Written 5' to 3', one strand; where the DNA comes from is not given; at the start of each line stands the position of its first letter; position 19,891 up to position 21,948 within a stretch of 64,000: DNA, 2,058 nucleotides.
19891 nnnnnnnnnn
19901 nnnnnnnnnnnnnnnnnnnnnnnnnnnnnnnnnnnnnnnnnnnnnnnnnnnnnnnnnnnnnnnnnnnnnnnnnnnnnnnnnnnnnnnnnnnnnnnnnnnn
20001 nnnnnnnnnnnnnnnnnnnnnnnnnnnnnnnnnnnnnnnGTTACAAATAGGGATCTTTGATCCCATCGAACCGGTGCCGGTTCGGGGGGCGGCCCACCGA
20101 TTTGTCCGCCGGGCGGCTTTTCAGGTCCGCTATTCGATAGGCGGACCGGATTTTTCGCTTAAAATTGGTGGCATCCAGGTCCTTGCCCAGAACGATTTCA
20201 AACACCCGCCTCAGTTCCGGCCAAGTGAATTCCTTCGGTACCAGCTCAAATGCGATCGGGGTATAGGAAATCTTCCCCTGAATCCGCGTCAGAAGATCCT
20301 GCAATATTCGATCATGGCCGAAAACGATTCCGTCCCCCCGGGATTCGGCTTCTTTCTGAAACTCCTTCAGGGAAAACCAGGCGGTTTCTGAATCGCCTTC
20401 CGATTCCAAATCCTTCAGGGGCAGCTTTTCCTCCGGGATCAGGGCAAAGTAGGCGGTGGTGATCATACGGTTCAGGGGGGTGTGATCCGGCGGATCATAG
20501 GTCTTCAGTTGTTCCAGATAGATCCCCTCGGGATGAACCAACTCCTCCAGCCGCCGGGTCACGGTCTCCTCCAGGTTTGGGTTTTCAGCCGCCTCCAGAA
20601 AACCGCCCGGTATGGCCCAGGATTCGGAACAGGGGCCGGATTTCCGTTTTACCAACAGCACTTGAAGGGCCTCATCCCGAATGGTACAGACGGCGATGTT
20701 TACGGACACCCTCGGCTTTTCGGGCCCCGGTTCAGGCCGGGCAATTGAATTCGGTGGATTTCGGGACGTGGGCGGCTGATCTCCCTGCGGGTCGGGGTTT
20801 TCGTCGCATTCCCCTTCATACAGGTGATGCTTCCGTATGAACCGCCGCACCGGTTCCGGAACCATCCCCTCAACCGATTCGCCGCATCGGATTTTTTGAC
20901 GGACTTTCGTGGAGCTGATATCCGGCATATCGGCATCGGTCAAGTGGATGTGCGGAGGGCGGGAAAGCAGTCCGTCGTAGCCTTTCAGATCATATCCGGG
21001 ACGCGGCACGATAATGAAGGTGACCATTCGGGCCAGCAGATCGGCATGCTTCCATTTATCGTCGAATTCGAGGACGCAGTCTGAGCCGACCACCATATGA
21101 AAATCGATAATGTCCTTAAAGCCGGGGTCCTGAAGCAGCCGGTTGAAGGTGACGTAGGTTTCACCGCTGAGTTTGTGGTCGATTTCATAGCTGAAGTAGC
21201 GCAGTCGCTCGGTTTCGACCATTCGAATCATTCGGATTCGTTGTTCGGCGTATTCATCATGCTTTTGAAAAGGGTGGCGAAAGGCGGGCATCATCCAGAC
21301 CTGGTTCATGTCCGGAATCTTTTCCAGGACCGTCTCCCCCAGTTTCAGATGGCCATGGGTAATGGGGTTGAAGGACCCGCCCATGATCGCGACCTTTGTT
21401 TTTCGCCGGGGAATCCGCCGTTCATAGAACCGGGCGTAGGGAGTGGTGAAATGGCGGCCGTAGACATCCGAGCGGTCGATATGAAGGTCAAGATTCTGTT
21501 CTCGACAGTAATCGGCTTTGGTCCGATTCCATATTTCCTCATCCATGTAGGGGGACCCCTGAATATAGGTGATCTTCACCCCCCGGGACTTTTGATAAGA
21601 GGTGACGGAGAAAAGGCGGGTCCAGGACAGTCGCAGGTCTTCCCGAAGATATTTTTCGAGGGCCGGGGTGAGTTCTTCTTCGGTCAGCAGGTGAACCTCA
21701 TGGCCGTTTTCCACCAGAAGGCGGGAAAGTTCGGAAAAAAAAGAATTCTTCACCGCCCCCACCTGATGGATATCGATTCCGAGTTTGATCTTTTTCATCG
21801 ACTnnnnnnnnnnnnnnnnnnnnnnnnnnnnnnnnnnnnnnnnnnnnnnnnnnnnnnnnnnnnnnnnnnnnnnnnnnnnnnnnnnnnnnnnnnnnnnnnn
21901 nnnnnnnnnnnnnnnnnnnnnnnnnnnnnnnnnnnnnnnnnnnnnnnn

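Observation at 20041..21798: Single polypeptide fusing NadD adenylyltransferase to an NrtR-type Nudix/winged-helix regulator, plus an unknown N-terminal domain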

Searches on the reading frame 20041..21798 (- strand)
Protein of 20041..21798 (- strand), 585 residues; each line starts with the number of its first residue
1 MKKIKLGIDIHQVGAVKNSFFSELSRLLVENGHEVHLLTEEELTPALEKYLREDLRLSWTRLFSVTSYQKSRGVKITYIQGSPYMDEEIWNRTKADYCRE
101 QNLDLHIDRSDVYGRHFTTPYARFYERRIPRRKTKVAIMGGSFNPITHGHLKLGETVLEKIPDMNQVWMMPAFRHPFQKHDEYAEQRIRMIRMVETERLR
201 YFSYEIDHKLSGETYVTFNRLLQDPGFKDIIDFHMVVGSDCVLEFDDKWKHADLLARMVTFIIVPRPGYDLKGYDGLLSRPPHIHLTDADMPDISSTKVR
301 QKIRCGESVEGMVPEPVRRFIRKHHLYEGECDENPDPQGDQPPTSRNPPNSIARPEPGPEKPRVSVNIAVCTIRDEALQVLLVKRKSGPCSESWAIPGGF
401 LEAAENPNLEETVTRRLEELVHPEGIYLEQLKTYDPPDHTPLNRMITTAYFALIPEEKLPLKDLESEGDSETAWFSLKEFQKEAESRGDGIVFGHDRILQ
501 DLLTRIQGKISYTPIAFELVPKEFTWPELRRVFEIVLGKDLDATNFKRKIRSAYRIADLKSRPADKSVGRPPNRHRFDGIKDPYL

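Call 3: search_protein_families(library=pfam, proteins=[window:20041-21798:-], max_evalue=0.1)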
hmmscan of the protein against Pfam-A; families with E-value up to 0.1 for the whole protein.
window:20041-21798:- (585 aa): 4 families
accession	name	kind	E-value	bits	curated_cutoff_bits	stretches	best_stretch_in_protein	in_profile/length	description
PF01467.32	CTP_transf_like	-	1.2e-15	58.3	21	1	138-302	1-133/133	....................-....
PF21906.2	NrtR_WHD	-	3.1e-13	50.1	27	1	516-577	1-61/61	NrtR DNA-binding winged helix domain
PF00293.34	NUDIX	-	1.2e-11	45.2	21.1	1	367-484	5-123/134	NUDIX domain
PF19368.5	AraR_C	-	1.1e-06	29.2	23.8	1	512-579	1-68/82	AraR C-terminal winged HTH domain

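Call 4: search_protein_families(library=ncbifam, proteins=[window:20041-21798:-], max_evalue=0.1)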
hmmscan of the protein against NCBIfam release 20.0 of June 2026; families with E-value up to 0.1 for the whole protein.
window:20041-21798:- (585 aa): 23 families
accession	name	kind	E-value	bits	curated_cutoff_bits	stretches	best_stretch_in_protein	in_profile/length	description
TIGR00482.1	TIGR00482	equivalog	8e-35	120.6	112.45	1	138-327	1-194/194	nicotinate (nicotinamide) nucleotide adenylyltransferase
NF000840.1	PRK00071.1-3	equivalog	5.1e-32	111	150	1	132-328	4-199/201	nicotinate-nucleotide adenylyltransferase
NF050029.2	TransRepNtr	equivalog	6.7e-31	107.6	400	1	361-570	19-217/245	ADPR responsive transcriptional repressor NtrR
NF000841.0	PRK00071.1-4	equivalog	6.6e-30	104.3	197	1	132-328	5-193/194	nicotinate-nucleotide adenylyltransferase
NF005519.0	PRK07152.1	equivalog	1.8e-26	93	315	1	135-328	2-185/361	nicotinate-nucleotide adenylyltransferase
NF000839.0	PRK00071.1-1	equivalog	2.9e-21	76.4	187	1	134-328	6-216/219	nicotinate-nucleotide adenylyltransferase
NF000842.0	PRK00071.2-1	equivalog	2.3e-18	66.5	167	1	134-328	2-185/191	nicotinate-nucleotide adenylyltransferase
NF005410.0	PRK06973.1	equivalog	9.4e-14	51.2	214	1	130-275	18-165/243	nicotinate-nucleotide adenylyltransferase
NF006479.0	PRK08887.1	equivalog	1.6e-13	50.9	164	1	134-258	2-126/174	nicotinate-nicotinamide nucleotide adenylyltransferase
NF000843.0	PRK00071.2-2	equivalog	8.9e-12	44.9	240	1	131-272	9-147/212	nicotinate-nucleotide adenylyltransferase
NF000845.0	PRK00071.2-4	equivalog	3.9e-10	39.5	210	1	132-271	6-142/197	nicotinate-nucleotide adenylyltransferase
NF003786.0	PRK05379.1-2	equivalog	8.7e-09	35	397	1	376-481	227-336/354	bifunctional nicotinamide-nucleotide adenylyltransferase/Nudix hydroxylase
NF003791.0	PRK05379.2-3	equivalog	5e-08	32.5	409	1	376-481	211-319/340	bifunctional nicotinamide-nucleotide adenylyltransferase/Nudix hydroxylase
NF003787.0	PRK05379.1-4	equivalog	1.4e-07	30.9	449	1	376-482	217-326/346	bifunctional nicotinamide-nucleotide adenylyltransferase/Nudix hydroxylase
NF008044.0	PRK10776.1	equivalog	2.3e-06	27.5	148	1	366-460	4-94/130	8-oxo-dGTP diphosphatase MutT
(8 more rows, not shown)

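Call 5: find_homologous_proteins(query=window:20041-21798:-)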
Query window:20041-21798:- (585 aa): 110 proteins with E <= 0.001 among 8000 candidates.
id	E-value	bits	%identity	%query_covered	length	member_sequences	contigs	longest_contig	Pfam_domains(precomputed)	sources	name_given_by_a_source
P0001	0.0e+0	1365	100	100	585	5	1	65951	PF21906.3,PF01467.33,PF19368.6,PF00293.35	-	-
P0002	0.0e+0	1208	88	100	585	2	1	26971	PF21906.3,PF01467.33,PF00293.35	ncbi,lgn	-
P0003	0.0e+0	1088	81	100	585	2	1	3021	PF21906.3,PF01467.33,PF19368.6,PF00293.35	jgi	-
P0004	8.7e-226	769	87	66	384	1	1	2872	PF21906.3,PF19368.6,PF00293.35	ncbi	ncbi:MAG: NrtR DNA-binding winged helix domain-containing protein, partial [Thermodesulfobacteriota 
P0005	4.7e-212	724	55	100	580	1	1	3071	PF21906.3,PF01467.33,PF19368.6,PF00293.35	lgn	-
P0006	1.4e-211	722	54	99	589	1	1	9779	PF21906.3,PF01467.33,PF19368.6,PF00293.35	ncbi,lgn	-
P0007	5.0e-211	720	54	99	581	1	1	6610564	PF21906.3,PF01467.33,PF19368.6,PF00293.35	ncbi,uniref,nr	ncbi:hypothetical protein DENIS_1745 [Desulfonema ishimotonii]|uniref:Probable nicotinate-nucleotide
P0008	1.8e-209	715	54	100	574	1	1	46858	PF21906.3,PF01467.33,PF19368.6,PF00293.35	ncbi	-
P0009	1.3e-204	699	53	100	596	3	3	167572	PF21906.3,PF01467.33,PF19368.6,PF00293.35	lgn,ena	-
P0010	1.3e-204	699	53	100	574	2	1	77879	PF21906.3,PF01467.33,PF19368.6,PF00293.35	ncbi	-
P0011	2.0e-203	695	55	100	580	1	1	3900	PF21906.3,PF01467.33,PF19368.6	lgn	-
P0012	2.1e-203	695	53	100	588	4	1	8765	PF21906.3,PF01467.33,PF19368.6,PF00293.35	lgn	-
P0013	2.6e-203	695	54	100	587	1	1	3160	PF21906.3,PF01467.33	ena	-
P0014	1.2e-200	686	52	100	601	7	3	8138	PF21906.3,PF01467.33,PF00293.35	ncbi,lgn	ncbi:MAG: NUDIX domain-containing protein [Desulfococcaceae bacterium]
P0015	3.6e-198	678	53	100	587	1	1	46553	PF21906.3,PF01467.33,PF19368.6,PF00293.35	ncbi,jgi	-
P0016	7.6e-192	657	51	99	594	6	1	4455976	PF21906.3,PF01467.33,PF19368.6,PF00293.35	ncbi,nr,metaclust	ncbi:hypothetical protein B2D07_10390 [Desulfococcus multivorans]|nr:hypothetical protein B2D07_1039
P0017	2.0e-164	566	47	99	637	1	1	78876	PF21906.3,PF01467.33,PF19368.6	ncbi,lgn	-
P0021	2.5e-136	473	60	56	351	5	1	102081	PF01467.33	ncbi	ncbi:MAG: adenylyltransferase/cytidyltransferase family protein [Desulfobacterales bacterium]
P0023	2.5e-129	450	58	55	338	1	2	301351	PF01467.33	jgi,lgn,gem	-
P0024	3.8e-128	446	54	57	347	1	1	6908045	PF01467.33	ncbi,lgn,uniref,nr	ncbi:Nicotinate-nucleotide adenylyltransferase [Desulfonema limicola]|uniref:Probable nicotinate-nuc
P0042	1.2e-103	366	44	44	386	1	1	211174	PF21906.3,PF19368.6,PF00293.35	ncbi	ncbi:hypothetical protein JCM14469_11920 [Desulfatiferula olefinivorans]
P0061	4.0e-22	96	27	71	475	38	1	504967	PF21906.3,PF01467.33,PF00293.35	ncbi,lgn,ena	-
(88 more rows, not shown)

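Call 6: search_solved_structures(query=window:20041-21798:-, max_evalue=0.01, show_alignments=2)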
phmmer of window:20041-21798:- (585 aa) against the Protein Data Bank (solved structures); distinct sequences matched with E-value up to 0.01: 34.
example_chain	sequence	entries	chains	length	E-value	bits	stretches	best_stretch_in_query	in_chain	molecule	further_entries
8aih_A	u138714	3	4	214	2.9e-21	78.5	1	131-328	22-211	Probable nicotinate-nucleotide adenylyltransferase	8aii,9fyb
2fml_A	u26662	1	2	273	3.1e-21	78.4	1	357-573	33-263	MutT/nudix family protein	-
3gz5_A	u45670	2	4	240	2e-19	72.5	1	364-574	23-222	MutT/nudix family protein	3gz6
3dv2_A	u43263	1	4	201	2.4e-18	68.9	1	135-329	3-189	Nicotinate (Nicotinamide) nucleotide adenylyltransferase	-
2qtm_A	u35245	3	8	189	2.4e-18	68.9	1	135-328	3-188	Nicotinate (Nicotinamide) nucleotide adenylyltransferase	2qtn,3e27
3hfj_A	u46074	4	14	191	2.7e-18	68.7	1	134-328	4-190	Nicotinate (Nicotinamide) nucleotide adenylyltransferase | nicotinate-nucleotide adenylyltransferase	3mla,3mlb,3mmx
2qtr_A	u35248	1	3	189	3.2e-18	68.5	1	135-328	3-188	Probable nicotinate-nucleotide adenylyltransferase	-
5bs6_A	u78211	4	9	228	3.6e-18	68.3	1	373-552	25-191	transcriptional regulator AraR | transcriptional factor AraR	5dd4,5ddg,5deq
2h29_A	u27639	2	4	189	2.6e-17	65.5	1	135-328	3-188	Probable nicotinate-nucleotide adenylyltransferase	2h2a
1kam_A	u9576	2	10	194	3.5e-17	65.1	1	130-328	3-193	NICOTINATE-NUCLEOTIDE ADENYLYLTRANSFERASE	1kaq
5db4_A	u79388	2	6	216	1.5e-14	56.4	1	132-330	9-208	Nicotinate-nucleotide adenylyltransferase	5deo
4ymi_A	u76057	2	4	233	1.7e-14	56.2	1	132-330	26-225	Probable nicotinate-nucleotide adenylyltransferase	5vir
4x0e_A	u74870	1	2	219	2.2e-14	55.8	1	135-333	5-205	Probable nicotinate-nucleotide adenylyltransferase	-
4rpi_A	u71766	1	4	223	2.2e-13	52.5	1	135-333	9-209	nicotinate-nucleotide adenylyltransferase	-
1k4k_A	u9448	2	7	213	1.4e-12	49.9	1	134-327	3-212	Nicotinic acid mononucleotide adenylyltransferase | NaMN adenylyltransferase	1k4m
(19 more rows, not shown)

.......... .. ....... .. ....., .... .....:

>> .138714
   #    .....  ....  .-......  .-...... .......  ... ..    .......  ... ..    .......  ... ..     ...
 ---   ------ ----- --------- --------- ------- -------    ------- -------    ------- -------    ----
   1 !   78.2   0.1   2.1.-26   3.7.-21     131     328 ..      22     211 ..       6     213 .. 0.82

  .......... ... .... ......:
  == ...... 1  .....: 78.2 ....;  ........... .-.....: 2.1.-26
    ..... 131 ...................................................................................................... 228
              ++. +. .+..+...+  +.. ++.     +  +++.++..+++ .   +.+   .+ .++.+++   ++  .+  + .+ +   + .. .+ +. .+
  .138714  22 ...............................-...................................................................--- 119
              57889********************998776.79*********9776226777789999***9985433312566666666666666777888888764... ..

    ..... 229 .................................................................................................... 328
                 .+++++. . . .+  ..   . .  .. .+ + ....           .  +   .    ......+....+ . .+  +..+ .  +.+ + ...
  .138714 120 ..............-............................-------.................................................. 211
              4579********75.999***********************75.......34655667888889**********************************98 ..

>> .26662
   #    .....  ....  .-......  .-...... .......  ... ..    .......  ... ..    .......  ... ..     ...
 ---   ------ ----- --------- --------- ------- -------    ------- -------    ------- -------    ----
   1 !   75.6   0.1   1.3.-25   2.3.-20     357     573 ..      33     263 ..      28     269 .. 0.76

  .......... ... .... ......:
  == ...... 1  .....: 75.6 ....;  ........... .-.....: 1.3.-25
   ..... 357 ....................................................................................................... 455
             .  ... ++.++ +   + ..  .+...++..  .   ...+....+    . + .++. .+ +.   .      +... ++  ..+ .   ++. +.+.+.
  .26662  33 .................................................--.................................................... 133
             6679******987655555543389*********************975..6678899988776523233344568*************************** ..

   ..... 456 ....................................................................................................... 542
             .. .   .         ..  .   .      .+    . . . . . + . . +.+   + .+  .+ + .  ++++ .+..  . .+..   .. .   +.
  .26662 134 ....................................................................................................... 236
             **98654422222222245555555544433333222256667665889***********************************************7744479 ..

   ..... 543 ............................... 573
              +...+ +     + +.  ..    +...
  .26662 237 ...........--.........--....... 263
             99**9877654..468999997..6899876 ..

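Call 20: find_related_loci(query=A1, collection=genome_contigs, flank=7000)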
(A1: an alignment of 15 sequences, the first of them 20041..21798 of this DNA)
Query A1 (585 aa) in genome_contigs; peptide patterns used: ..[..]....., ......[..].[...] (x = any residue, [..] = any of these).
60 stretches matched a pattern; 20 encode a relative of the query (tblastn E <= 1e-3); 20 distinct loci.
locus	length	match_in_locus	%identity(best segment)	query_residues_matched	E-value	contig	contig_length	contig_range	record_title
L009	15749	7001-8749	89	1-585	0e+0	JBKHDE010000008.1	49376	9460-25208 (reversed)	MAG: Desulfococcaceae bacterium isolate D1M03_4 NODE_204_length_49376_cov_7.519657, whole genome shotgun sequence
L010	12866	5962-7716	87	1-585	0e+0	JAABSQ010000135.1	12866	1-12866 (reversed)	MAG: Desulfobacteraceae bacterium isolate S15.Bin066 Scaffold_18_2, whole genome shotgun sequence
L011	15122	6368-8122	88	1-585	0e+0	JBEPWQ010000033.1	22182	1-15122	MAG: Desulfobacteraceae bacterium isolate 01_S196.rosella_refined.105 NODE_398_length_22182_cov_3.748583, whole genome s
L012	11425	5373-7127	55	2-585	0e+0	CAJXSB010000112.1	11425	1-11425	MAG TPA_asm: uncultured Desulfococcus sp. isolate SRR6201696_bin.2_MetaBAT_v2.12.1_MAG genome assembly, contig: NODE_712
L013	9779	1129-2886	54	6-585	0e+0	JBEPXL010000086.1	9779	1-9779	MAG: Desulfobacteraceae bacterium isolate 02_S197.metabat2_refined.021 NODE_2434_length_9779_cov_1.712598, whole genome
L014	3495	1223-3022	52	3-585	0e+0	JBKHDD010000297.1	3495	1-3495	MAG: Desulfococcaceae bacterium isolate D1M03_3 NODE_14856_length_3495_cov_10.423547, whole genome shotgun sequence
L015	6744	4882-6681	52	3-585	0e+0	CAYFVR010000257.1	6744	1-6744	MAG TPA_asm: uncultured Desulfobacterales bacterium isolate ERP107533_co1_151 genome assembly, contig: NODE_13926_length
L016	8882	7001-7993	61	1-329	8e-138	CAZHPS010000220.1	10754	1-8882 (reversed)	MAG TPA_asm: uncultured Desulfobacterales bacterium isolate binchicken_co113_226 genome assembly, contig: NODE_7344_leng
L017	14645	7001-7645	57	133-351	4e-77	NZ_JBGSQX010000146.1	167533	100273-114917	MAG: Desulfococcus sp. isolate JTS-AC343 k141_1766305, whole genome shotgun sequence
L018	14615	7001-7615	28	121-319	2e-17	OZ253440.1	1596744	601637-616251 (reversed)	MAG: Fibrobacteria bacterium isolate 2ab4e191-6249-48fe-9f77-8a0e5b9f4fc8 genome assembly, chromosome: 1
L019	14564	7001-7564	27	129-330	7e-14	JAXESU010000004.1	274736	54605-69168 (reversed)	MAG: Bacilli bacterium isolate SUG2494 k141_77689, whole genome shotgun sequence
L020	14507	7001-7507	29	133-323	4e-13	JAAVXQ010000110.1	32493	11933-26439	MAG: Clostridia bacterium isolate ABMPRH_54_1 k141_1070638, whole genome shotgun sequence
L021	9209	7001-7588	22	135-327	2e-10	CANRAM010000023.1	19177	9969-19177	MAG: uncultured Clostridia bacterium isolate Lapin-016__bin82 genome assembly, contig: Lapin-016__NODE_2519_length_19177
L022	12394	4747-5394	23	130-341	4e-10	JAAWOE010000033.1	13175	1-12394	MAG: Clostridia bacterium isolate ABMPRH_60_1 SL341408_scaffold_6386, whole genome shotgun sequence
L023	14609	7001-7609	25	131-329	6e-10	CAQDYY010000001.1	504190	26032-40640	MAG TPA_asm: uncultured Clostridia bacterium isolate MGBC121045 genome assembly, contig: MGBC121045.1, whole genome shot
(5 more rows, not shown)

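Call 59: predict_structure(alignment_id=A4)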
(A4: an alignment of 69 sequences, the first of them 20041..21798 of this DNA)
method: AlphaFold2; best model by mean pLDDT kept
length: 585 residues; sequences in the alignment: 69
mean_pLDDT: 87.5   pTM: 0.58
mean pLDDT of the five models: 87.5, 86.5, 85.8, 85.5, 85.5
residues with pLDDT >= 90: 378; 70-90: 133; 50-70: 52; < 50: 22
segments of 3 or more residues with pLDDT < 50: 339-357, 583-585
pLDDT, mean of each block of 10 residues (from residue 1): 91 69 95 96 95 95 96 90 86 94 91 81 79 95 94 98 98 68 80 95 89 91 91 97 93 97 95 95 95 93 96 97 91 60 39 47 89 97 89 92 75 86 87 76 81 93 72 96 94 95 96 93 96 97 94 91 62 91 53
secondary structure, 60 per line:
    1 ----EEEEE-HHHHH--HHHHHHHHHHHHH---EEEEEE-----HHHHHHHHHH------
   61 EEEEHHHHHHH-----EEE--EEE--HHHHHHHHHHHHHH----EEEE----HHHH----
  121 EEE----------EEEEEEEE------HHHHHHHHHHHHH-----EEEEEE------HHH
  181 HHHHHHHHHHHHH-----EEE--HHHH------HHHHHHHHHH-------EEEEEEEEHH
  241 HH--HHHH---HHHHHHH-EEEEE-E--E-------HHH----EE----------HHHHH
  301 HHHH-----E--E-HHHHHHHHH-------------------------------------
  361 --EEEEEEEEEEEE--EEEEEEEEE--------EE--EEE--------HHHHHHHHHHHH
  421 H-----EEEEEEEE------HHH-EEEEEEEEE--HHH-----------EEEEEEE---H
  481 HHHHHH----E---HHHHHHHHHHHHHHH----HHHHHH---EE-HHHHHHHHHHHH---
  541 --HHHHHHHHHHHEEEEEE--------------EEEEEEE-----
elements in order: E5-9 H11-15 H18-30 E34-39 H45-54 E61-64 H65-71 E77-79 E82-84 H87-100 E105-108 H113-116 E121-123 E134-141 H148-160 E166-171 H178-193 E199-201 H204-207 H214-223 E231-238 H239-242 H245-248 H252-258 E260-264 H296-304 H315-323 E363-374 E377-385 E398-400 H409-421 E427-434 E445-453 E470-476 H480-486 H495-509 H514-519 H526-537 H543-553 E554-559 E574-580

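Call 64: find_encoding_contigs(protein=P0061, flank=6000, max_places=3)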
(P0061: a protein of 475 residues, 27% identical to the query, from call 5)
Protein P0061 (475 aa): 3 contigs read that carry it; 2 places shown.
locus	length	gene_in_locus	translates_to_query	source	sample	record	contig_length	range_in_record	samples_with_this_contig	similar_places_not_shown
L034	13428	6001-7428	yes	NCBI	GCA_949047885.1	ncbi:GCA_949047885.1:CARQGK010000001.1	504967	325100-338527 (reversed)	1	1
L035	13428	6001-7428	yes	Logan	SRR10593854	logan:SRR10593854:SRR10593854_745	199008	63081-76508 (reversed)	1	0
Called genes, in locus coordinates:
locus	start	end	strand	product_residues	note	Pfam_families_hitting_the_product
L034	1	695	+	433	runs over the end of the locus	PF01336:tRNA_anti-codon, PF00152:tRNA-synt_2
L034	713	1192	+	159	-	PF00383:dCMP_cyt_deam_1, PF14437:MafB19-deam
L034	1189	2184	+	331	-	PF05362:Lon_C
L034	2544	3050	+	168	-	PF01252:Peptidase_A8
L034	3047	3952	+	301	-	PF01479:S4, PF00849:PseudoU_synth_2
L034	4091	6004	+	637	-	PF00795:CN_hydrolase, PF02540:NAD_synthase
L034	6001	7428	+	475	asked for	PF01467:CTP_transf_like, PF00293:NUDIX, PF21906:WHD_NrtR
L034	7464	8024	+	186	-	-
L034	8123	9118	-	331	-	PF00710:Asparaginase, PF17763:Asparaginase_C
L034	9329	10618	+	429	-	PF05697:Trigger_N, PF00254:FKBP_C, PF05698:Trigger_C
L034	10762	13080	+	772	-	PF02190:LON_substr_bdg, PF00004:AAA, PF07728:AAA_5 (weak), PF22667:Lon_lid, PF05362:Lon_C, PF13541:ChlI (weak)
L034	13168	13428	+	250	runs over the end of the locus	PF20582:UPF0758_N, PF04002:RadC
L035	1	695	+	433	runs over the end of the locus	PF01336:tRNA_anti-codon, PF00152:tRNA-synt_2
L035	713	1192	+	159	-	PF00383:dCMP_cyt_deam_1, PF14437:MafB19-deam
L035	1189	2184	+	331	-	PF05362:Lon_C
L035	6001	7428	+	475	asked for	PF01467:CTP_transf_like, PF00293:NUDIX, PF21906:WHD_NrtR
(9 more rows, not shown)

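Call 65: find_encoding_contigs(protein=P0042, flank=6000, max_places=2)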
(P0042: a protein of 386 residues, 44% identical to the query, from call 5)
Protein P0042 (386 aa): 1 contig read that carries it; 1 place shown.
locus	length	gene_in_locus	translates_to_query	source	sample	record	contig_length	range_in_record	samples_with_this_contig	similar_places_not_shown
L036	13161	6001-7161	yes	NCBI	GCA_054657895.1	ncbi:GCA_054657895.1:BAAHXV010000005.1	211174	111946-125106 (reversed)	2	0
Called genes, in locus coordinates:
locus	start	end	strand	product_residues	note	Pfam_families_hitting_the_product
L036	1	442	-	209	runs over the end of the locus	PF00440:TetR_N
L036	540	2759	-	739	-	PF00512:HisKA, PF02518:HATPase_c, PF00072:Response_reg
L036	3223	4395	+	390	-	PF17767:NAPRTase_N, PF04095:NAPRTase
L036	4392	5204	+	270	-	PF02540:NAD_synthase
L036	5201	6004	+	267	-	PF00857:Isochorismatase (faint)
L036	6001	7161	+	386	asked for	PF00293:NUDIX, PF19368:WHD_AraR (weak), PF21906:WHD_NrtR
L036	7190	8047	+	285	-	PF01694:Rhomboid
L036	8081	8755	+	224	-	PF01564:Spermine_synth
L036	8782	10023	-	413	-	PF03773:ArsP_1, PF00403:HMA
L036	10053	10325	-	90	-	PF02583:Trns_repr_metal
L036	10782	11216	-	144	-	PF02142:MGS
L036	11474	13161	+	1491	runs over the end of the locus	PF00109:ketoacyl-synt, PF00108:Thiolase_N (faint), PF02801:Ketoacyl-synt_C, PF16197:KAsynt_C_assoc, PF00109:ketoacyl-synt, PF02801:Ketoacyl-synt_C, PF07977:FabA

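Call 66: find_encoding_contigs(protein=P0021, flank=6000, max_places=2)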
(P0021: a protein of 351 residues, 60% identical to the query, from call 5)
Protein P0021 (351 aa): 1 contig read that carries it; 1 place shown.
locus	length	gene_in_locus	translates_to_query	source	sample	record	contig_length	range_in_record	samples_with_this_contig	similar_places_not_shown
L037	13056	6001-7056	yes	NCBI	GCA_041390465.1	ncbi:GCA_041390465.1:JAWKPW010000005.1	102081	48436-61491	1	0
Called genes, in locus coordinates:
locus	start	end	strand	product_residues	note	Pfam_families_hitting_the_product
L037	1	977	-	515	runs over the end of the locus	PF20154:LNT_N, PF00795:CN_hydrolase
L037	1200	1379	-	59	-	-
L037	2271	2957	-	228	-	PF01553:Acyltransferase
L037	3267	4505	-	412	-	PF00109:ketoacyl-synt, PF02801:Ketoacyl-synt_C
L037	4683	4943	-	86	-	PF00550:PP-binding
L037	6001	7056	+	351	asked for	PF01467:CTP_transf_like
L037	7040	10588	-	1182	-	PF02463:SMC_N (faint), PF13476:AAA_23, PF13514:AAA_27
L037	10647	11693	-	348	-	PF03781:FGE-sulfatase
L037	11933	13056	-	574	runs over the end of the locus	PF00015:MCPsignal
